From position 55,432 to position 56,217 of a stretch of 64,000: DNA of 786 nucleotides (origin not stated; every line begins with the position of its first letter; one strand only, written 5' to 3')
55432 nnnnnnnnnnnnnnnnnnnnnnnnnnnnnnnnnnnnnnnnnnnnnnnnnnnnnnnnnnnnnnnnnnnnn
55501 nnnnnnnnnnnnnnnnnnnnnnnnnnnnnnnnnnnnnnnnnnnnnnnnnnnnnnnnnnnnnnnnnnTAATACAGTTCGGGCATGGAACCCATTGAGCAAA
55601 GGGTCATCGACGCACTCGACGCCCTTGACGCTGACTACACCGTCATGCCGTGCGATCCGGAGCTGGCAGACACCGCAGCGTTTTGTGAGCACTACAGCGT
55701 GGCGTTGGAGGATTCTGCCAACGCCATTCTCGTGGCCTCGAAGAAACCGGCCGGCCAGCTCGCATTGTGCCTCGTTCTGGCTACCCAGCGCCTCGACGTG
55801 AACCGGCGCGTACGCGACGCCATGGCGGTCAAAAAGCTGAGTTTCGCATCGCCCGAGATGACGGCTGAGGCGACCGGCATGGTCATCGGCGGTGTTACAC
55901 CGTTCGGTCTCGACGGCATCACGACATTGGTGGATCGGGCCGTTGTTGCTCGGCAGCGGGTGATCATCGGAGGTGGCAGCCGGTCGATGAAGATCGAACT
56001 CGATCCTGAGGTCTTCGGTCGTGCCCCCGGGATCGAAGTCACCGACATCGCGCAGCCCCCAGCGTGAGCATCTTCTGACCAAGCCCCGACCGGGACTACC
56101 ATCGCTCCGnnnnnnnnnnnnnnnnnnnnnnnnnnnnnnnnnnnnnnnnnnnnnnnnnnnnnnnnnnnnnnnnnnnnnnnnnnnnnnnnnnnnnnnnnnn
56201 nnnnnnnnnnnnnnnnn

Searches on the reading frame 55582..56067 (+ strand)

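Call 30: search_protein_families(library=pfam, proteins=[window:55582-56067:+], max_evalue=0.001)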
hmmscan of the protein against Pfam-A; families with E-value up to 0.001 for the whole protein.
window:55582-56067:+ (161 aa): 1 family
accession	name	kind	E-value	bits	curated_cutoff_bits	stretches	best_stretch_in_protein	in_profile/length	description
PF04073.20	tRNA_edit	-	6e-19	68.8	25.5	1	26-143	2-118/123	Aminoacyl-tRNA editing domain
